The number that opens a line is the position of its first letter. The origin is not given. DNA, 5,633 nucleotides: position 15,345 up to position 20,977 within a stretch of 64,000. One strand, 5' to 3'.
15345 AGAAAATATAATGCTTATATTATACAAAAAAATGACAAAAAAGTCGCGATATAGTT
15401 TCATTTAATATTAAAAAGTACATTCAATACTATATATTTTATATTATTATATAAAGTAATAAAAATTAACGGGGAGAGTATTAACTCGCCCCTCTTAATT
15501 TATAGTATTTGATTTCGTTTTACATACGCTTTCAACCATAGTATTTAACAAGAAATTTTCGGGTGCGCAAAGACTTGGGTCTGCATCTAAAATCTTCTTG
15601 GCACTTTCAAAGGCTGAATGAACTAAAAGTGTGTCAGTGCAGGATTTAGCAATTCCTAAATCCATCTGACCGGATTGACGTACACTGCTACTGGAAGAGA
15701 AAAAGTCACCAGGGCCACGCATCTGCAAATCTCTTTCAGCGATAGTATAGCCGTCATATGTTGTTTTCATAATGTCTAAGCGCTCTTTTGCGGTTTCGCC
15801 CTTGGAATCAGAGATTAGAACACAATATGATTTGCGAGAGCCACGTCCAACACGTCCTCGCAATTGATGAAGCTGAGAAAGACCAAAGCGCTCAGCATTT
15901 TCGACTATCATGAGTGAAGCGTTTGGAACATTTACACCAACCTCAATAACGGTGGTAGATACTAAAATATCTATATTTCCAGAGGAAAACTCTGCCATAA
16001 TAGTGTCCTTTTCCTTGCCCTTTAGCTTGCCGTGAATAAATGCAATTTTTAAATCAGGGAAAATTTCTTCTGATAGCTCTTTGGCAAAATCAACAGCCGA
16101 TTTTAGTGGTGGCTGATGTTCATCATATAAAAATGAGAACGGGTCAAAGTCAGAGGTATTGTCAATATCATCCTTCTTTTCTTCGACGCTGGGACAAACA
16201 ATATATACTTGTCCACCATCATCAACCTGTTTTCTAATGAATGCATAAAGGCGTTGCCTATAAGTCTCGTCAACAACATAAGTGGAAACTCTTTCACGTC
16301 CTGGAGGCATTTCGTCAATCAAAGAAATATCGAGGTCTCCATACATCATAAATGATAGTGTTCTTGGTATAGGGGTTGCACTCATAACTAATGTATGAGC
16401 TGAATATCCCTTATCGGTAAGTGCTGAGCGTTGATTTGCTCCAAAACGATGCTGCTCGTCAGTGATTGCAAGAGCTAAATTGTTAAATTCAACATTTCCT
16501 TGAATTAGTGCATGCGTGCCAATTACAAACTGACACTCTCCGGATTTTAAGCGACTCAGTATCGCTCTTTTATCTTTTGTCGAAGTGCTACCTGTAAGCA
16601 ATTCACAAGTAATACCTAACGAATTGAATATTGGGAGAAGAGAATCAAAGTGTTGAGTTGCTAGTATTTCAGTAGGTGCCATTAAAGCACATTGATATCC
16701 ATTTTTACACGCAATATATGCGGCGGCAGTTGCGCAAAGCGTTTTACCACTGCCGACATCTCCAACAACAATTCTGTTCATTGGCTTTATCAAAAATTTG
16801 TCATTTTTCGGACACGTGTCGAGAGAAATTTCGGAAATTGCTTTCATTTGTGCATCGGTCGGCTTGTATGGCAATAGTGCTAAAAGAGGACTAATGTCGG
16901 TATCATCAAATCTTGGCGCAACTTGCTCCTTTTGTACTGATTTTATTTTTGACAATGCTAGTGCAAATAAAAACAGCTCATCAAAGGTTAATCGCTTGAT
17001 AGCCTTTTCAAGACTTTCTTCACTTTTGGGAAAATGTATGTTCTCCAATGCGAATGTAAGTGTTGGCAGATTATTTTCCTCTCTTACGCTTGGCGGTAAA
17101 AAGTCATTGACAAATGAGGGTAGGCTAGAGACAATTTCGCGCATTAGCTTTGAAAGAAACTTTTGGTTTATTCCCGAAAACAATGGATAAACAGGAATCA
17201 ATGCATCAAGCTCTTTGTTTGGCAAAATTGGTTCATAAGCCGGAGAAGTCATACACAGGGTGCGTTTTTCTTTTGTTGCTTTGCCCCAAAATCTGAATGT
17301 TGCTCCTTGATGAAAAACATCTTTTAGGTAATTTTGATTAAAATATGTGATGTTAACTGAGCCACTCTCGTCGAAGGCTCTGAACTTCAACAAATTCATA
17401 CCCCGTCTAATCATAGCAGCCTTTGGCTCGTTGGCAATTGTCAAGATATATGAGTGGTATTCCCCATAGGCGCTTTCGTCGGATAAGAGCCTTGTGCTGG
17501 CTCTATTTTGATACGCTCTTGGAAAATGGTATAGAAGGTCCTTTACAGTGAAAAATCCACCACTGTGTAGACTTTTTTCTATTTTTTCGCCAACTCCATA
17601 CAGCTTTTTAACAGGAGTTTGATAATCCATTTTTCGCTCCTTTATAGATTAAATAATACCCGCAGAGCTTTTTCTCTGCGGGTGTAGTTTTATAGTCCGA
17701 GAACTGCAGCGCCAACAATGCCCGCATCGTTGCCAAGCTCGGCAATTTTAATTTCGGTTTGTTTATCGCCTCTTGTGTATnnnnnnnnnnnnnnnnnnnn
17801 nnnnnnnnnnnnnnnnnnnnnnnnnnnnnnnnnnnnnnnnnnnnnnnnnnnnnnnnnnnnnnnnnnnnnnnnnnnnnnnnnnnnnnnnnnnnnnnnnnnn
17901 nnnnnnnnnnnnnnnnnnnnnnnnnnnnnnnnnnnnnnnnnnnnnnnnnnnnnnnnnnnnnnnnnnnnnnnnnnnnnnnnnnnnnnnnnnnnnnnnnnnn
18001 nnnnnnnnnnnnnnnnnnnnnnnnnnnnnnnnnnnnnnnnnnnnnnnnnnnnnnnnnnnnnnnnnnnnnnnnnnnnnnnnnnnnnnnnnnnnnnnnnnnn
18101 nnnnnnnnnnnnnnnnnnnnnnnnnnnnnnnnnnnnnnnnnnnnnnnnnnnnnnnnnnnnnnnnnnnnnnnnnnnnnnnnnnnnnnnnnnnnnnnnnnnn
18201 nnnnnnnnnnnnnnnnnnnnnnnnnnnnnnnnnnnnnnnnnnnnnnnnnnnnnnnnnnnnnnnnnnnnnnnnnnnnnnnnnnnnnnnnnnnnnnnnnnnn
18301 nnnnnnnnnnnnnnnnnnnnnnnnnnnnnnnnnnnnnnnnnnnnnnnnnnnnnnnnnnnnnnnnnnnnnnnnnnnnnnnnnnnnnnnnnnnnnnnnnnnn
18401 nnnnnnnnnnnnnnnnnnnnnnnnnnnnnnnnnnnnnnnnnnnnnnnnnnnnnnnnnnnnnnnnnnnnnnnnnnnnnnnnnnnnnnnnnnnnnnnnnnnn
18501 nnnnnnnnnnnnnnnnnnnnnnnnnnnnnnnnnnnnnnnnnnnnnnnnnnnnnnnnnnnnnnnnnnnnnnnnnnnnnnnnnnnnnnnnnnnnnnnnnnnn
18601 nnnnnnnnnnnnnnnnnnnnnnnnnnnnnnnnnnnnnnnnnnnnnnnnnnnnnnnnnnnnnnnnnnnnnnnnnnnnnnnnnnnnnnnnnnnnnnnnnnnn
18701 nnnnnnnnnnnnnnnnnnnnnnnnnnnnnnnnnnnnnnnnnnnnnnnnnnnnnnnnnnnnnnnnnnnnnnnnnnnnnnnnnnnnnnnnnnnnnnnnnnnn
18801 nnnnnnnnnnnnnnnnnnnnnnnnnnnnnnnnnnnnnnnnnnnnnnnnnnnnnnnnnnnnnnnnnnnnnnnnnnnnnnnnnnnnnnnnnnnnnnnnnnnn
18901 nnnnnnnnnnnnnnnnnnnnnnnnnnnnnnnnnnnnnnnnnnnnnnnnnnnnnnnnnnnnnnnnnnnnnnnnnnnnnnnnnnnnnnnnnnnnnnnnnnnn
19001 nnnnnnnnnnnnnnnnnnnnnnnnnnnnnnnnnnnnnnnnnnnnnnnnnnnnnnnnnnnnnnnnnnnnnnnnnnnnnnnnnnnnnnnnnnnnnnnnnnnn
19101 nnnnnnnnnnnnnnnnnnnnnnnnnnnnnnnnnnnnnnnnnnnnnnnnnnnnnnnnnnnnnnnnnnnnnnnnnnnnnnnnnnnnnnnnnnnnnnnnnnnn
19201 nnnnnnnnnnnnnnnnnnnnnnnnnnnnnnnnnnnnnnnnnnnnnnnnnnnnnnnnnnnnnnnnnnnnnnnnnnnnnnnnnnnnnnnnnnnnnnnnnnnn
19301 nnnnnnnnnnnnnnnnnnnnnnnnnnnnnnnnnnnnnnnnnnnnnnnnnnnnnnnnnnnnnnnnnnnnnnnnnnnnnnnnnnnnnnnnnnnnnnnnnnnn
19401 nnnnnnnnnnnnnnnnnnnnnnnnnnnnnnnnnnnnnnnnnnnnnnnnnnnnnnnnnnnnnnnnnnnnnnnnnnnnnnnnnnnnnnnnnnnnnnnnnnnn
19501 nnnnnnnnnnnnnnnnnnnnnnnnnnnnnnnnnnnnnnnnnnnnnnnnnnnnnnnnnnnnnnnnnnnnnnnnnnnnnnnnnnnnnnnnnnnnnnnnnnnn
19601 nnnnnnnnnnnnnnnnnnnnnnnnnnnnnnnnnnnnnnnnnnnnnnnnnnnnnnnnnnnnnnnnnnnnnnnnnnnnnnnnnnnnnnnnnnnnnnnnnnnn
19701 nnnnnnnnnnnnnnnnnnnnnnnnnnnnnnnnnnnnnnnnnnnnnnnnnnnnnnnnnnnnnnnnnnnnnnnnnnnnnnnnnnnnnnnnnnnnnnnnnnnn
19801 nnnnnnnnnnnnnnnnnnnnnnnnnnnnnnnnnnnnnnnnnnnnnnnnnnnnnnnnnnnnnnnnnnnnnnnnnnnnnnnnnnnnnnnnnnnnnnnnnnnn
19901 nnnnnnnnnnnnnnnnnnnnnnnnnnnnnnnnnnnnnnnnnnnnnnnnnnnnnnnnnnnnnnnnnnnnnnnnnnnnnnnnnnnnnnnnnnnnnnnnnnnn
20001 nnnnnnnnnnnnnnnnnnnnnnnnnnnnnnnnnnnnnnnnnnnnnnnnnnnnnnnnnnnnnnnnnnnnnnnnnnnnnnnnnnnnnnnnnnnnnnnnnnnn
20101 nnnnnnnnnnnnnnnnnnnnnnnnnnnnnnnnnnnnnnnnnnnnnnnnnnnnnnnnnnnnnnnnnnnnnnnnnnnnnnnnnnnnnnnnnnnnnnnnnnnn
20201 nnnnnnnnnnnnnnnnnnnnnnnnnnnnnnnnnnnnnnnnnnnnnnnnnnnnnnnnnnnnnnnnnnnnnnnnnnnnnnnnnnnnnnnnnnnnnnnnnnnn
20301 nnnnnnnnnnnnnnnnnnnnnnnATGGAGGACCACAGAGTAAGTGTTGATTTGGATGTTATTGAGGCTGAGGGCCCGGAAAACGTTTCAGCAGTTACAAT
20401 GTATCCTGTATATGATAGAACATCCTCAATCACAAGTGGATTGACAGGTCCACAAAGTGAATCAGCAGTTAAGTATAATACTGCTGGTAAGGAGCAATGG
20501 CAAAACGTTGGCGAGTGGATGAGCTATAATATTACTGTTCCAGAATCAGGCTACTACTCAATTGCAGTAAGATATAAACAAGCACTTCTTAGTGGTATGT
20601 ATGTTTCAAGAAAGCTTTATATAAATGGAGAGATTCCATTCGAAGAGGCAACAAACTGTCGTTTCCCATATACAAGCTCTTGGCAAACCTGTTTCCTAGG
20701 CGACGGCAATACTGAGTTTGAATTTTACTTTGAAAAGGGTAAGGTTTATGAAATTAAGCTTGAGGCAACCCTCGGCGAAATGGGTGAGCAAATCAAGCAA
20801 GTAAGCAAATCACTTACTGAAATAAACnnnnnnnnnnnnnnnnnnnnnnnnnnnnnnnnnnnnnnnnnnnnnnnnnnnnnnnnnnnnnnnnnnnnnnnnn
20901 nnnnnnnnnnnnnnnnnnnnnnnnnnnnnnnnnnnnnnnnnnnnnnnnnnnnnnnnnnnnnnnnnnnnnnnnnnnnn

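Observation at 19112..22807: The binding protein has no lipid anchor and carries a tandem duplicated CBM-like module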

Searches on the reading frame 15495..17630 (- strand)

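Call 5: search_protein_families(library=pfam, proteins=[window:15495-17630:-], max_evalue=0.01)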
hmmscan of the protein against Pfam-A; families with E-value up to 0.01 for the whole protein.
window:15495-17630:- (711 aa): 8 families
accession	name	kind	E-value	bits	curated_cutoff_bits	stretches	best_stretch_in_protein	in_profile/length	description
PF00271.37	Helicase_C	-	8.3e-25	87.6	23.5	2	514-596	29-108/110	Helicase conserved C-terminal domain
PF00270.35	DEAD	-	1.1e-23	84.2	26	1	283-424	14-163/167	DEAD/DEAH box helicase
PF17191.10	RecG_wedge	-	5.5e-17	62.3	23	1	7-168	2-160/162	RecG wedge domain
PF19833.4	RecG_dom3_C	-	5.1e-13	49.3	26.8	1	624-708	1-82/87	ATP-dependent DNA helicase RecG, domain 3, C-terminal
PF04851.21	ResIII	-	1.8e-10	41.4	22.5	1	256-420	3-162/164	Type III restriction enzyme, res subunit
PF07517.20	SecA_DEAD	-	2e-06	27.7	24.6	1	292-357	99-164/290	SecA DEAD-like domain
PF22590.2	Cas3-like_C_2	-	0.0011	19.7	27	1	511-598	14-105/106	CRISPR-associated nuclease/helicase Cas3, C-terminal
PF13604.12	AAA_30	-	0.0029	17.8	27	0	286-405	21-109/191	AAA domain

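Call 6: search_protein_families(library=ncbifam, proteins=[window:15495-17630:-], max_evalue=0.01)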
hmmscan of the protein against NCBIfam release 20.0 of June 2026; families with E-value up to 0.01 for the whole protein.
window:15495-17630:- (711 aa): 48 families (the best 25 are shown)
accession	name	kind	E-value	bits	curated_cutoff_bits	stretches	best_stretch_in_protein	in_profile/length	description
NF008168.0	PRK10917.2-2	equivalog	3.8e-235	782.8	718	1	3-705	109-787/795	ATP-dependent DNA helicase RecG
NF008165.0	PRK10917.1-3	equivalog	1.7e-231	770.5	711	1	2-707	5-686/692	ATP-dependent DNA helicase RecG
TIGR00643.1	recG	equivalog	2e-196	654.5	659.4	1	25-673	2-625/629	ATP-dependent DNA helicase RecG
NF008170.0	PRK10917.2-4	equivalog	1.1e-188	629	975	1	3-690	129-805/826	ATP-dependent DNA helicase RecG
NF008163.0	PRK10917.1-1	equivalog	7.5e-176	586.4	796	1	4-686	8-673/692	ATP-dependent DNA helicase RecG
NF008164.0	PRK10917.1-2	equivalog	4e-165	550.9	785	1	5-691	13-681/704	ATP-dependent DNA helicase RecG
NF008166.0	PRK10917.1-4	equivalog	2e-160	535.2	864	1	15-687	21-687/705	ATP-dependent DNA helicase RecG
NF008167.0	PRK10917.2-1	equivalog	2.7e-159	531.7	995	2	142-702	168-732/744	ATP-dependent DNA helicase RecG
TIGR00580.2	mfd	equivalog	9.7e-108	361.8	800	2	237-484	414-654/907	transcription-repair coupling factor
NF008169.0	PRK10917.2-3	equivalog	3.3e-89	300.1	555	1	30-655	20-582/610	ATP-dependent DNA helicase RecG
NF007966.0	PRK10689.1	equivalog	4e-70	236.8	1329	2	236-487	580-824/1148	transcription-repair coupling factor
NF010337.0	PRK13766.1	equivalog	3.9e-13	48.4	610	2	285-398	32-146/781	Hef nuclease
TIGR00595.1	priA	equivalog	4.7e-12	45.2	230.35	2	288-403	2-112/509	replication restart helicase PriA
NF002251.0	PRK01172.1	equivalog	1.3e-09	36.9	891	1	462-589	226-347/674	ATP-dependent DNA helicase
TIGR01054.1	rgy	equivalog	1.8e-09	35.7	471.7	1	289-381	101-195/1172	reverse gyrase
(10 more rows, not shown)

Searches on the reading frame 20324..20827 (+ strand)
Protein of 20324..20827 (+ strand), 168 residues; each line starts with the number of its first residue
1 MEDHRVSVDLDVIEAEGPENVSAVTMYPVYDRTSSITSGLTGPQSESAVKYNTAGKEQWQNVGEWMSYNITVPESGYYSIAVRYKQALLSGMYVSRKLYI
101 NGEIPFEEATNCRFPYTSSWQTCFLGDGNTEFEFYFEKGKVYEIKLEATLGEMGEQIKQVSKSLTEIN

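Call 33: search_solved_structures(query=A2, max_evalue=1, show_alignments=1)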
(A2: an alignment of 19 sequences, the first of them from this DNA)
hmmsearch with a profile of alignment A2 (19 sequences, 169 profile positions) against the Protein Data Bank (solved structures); distinct sequences matched with E-value up to 1: 16.
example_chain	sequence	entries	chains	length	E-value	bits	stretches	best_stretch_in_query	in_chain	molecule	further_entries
5x7g_A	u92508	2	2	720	1.4e-08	37.8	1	52-152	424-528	Cycloisomaltooligosaccharide glucanotransferase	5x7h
3wnp_A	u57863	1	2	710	3.1e-05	26.9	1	58-158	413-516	Cycloisomaltooligosaccharide glucanotransferase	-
8zvk_A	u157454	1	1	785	3.6e-05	26.6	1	61-94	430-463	AaBgIC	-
3wnl_A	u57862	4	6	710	0.00099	22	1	58-158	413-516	Cycloisomaltooligosaccharide glucanotransferase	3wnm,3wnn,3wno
3wnk_A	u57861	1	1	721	0.001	21.9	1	58-158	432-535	Cycloisomaltooligosaccharide glucanotransferase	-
2y8k_A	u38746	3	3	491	0.014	18.2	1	59-85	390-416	CARBOHYDRATE BINDING FAMILY 6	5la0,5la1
5la2_A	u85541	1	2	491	0.014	18.2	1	59-85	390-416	Carbohydrate binding family 6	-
5g56_A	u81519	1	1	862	0.033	17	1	59-85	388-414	CARBOHYDRATE BINDING FAMILY 6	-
4b9j_A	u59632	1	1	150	0.041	16.7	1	18-55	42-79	CS6 FIMBRIAL SUBUNIT A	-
4b9i_A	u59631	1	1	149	0.041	16.7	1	18-55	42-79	CS6 FIMBRIAL SUBUNIT A, CS6 FIMBRIAL SUBUNIT B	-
2vzp_A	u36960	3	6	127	0.13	15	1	41-86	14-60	EXO-BETA-D-GLUCOSAMINIDASE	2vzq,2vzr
2cdp_A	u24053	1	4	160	0.45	13.3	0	45-83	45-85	BETA-AGARASE 1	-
2cdo_A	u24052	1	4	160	0.49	13.2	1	45-83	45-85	BETA-AGARASE 1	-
2w47_A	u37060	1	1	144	0.56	13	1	61-87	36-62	LIPOLYTIC ENZYME, G-D-S-L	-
2w1w_A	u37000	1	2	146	0.57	13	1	61-87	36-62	LIPOLYTIC ENZYME, G-D-S-L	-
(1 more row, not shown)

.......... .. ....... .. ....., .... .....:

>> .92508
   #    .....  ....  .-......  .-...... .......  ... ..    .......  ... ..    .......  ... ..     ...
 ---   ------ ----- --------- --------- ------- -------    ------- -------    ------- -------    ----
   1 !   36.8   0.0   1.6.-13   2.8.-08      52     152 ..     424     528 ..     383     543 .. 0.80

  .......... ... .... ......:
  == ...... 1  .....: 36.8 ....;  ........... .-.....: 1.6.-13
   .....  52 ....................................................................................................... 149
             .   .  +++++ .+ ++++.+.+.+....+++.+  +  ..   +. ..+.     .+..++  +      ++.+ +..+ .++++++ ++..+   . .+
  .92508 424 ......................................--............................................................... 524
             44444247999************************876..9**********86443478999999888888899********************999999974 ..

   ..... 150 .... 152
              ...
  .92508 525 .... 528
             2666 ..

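Call 89: search_protein_families(library=pfam, alignment_id=A2, max_evalue=0.01)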
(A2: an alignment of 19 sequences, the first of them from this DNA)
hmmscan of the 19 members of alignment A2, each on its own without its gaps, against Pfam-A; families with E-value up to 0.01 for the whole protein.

A. member 1, seq(168 aa): 2 families
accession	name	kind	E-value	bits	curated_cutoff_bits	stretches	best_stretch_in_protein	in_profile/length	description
PF16990.11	CBM_35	-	0.0018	19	28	1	42-86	12-58/121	Carbohydrate binding module (family 35)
PF03422.21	CBM_6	-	0.0078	16.9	28.9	0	40-122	8-87/125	Carbohydrate binding module (family 6)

B. families by the number of members that match (of 19 scanned): 4 families
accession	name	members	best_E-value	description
PF03422.21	CBM_6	6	4.5e-05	Carbohydrate binding module (family 6)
PF16990.11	CBM_35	4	0.0016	Carbohydrate binding module (family 35)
PF21199.3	LAMININ_IV_B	2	0.0029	Laminin IV type B domain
PF17829.7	GH115_C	1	0.0066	Glycosyl hydrolase family 115 C-terminal domain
